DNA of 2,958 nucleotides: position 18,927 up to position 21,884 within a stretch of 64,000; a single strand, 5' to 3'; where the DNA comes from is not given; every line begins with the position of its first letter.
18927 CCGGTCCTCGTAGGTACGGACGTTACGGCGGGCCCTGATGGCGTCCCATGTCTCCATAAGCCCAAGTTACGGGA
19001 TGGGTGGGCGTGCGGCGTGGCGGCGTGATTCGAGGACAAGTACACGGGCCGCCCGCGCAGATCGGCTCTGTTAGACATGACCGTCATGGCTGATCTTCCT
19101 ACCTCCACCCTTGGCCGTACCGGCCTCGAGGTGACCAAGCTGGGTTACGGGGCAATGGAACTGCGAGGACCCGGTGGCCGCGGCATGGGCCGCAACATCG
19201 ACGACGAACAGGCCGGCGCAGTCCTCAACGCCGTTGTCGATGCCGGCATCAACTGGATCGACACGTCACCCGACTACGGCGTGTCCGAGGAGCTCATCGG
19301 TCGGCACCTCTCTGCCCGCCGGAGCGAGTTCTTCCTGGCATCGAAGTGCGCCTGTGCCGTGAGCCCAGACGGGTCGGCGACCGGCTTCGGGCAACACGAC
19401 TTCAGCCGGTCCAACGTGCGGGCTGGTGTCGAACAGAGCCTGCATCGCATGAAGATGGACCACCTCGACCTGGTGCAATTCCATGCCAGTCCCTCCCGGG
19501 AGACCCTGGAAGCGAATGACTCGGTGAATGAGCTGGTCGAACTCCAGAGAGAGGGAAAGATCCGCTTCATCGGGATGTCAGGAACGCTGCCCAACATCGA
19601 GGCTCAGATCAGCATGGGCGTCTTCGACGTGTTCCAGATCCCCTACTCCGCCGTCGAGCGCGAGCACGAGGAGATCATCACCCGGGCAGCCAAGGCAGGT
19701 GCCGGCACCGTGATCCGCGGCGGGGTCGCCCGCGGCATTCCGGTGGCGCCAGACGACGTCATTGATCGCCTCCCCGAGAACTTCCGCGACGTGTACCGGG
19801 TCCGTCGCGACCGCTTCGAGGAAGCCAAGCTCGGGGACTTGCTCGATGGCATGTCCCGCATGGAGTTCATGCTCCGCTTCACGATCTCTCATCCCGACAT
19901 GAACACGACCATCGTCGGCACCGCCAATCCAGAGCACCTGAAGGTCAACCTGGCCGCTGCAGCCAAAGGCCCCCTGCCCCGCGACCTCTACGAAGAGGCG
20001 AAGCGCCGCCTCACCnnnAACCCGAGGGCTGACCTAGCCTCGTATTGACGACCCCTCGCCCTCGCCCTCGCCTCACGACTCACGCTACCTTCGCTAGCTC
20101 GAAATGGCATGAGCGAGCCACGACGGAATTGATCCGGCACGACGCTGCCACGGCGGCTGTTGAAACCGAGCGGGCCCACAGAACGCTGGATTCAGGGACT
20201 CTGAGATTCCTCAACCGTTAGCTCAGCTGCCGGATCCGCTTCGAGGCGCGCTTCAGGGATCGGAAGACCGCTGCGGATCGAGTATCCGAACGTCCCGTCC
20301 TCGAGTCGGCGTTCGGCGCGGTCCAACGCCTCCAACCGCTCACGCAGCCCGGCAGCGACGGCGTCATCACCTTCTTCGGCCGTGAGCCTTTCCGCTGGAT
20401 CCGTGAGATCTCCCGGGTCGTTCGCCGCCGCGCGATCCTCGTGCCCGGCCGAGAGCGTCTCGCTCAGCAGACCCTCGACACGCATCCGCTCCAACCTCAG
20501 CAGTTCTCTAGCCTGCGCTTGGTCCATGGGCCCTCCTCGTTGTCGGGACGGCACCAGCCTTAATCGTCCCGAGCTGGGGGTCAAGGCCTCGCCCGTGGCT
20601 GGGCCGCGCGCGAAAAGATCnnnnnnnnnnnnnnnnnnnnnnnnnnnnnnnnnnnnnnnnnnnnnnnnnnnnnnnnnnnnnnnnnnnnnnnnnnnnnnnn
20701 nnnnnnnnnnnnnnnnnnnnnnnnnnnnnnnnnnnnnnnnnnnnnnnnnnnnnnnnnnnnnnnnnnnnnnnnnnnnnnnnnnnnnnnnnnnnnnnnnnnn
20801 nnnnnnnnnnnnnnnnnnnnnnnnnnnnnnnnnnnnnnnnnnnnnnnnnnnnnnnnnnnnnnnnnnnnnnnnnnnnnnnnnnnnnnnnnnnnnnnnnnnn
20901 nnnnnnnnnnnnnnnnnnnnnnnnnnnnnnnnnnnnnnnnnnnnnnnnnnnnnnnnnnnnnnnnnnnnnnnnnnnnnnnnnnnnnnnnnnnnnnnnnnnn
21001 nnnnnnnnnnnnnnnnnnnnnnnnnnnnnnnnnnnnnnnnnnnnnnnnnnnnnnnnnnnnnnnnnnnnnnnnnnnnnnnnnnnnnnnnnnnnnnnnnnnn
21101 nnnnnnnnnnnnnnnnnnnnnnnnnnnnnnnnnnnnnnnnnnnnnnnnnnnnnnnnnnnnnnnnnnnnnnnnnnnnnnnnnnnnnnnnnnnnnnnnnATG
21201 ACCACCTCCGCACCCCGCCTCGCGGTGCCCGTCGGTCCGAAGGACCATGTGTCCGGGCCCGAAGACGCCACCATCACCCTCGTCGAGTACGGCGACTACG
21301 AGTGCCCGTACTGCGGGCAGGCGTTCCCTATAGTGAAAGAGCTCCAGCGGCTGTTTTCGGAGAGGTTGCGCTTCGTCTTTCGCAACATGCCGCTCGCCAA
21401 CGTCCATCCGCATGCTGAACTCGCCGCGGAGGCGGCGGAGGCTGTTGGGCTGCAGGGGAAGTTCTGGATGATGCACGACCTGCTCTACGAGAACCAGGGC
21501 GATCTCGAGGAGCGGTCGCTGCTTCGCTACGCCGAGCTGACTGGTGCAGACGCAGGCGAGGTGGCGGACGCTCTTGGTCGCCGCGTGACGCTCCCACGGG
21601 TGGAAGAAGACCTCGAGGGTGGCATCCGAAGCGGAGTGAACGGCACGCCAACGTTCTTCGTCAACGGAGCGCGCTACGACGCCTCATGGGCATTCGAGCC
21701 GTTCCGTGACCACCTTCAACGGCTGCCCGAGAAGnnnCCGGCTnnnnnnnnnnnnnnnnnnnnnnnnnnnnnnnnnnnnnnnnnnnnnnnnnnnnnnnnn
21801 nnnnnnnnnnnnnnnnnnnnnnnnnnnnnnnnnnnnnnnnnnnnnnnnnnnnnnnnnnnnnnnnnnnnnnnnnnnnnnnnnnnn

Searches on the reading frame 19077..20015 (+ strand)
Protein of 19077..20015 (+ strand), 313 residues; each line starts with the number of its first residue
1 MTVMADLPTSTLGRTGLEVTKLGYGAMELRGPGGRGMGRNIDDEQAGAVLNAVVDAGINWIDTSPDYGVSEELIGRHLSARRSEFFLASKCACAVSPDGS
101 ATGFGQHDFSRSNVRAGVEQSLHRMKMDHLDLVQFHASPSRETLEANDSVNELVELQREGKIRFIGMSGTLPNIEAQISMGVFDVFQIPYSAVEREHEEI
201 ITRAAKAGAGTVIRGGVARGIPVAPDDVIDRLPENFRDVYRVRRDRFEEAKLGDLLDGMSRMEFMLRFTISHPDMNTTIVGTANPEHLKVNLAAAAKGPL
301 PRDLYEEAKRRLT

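Call 44: search_protein_families(library=pfam, proteins=[window:19077-20015:+], max_evalue=0.01)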
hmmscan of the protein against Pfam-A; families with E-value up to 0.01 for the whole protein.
window:19077-20015:+ (313 aa): 1 family
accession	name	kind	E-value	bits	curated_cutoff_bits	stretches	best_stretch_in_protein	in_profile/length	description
PF00248.27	Aldo_ket_red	-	5.1e-37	127.9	24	1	21-305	1-283/291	Aldo/keto reductase family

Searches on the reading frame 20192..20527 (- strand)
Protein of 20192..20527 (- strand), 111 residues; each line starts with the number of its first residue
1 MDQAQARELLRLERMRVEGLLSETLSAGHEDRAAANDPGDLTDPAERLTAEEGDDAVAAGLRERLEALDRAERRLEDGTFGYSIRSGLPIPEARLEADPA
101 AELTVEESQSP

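Call 44: search_protein_families(library=pfam, proteins=[window:20192-20527:-], max_evalue=0.01)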
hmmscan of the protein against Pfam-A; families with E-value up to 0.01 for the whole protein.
window:20192-20527:- (111 aa): 1 family
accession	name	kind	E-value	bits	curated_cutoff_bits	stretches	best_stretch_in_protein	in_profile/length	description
PF01258.23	zf-dskA_traR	-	0.0039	17.6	24.9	0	85-106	8-29/36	Prokaryotic dksA/traR C4-type zinc finger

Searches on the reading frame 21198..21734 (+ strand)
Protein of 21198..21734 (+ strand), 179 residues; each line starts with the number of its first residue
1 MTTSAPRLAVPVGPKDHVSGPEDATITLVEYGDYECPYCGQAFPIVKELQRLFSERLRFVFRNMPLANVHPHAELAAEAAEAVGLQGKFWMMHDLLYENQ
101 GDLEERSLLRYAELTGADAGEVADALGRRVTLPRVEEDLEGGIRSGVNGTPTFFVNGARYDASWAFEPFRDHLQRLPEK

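Call 44: search_protein_families(library=pfam, proteins=[window:21198-21734:+], max_evalue=0.01)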
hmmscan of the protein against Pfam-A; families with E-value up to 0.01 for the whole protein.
window:21198-21734:+ (179 aa): 2 families
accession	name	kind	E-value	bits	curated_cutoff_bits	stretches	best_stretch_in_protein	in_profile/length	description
PF13462.12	Thioredoxin_4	-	1.5e-21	77.7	23.2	1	15-173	4-163/165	Thioredoxin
PF01323.26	DSBA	-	1.8e-15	57.7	25.6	2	79-166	94-183/191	DSBA-like thioredoxin domain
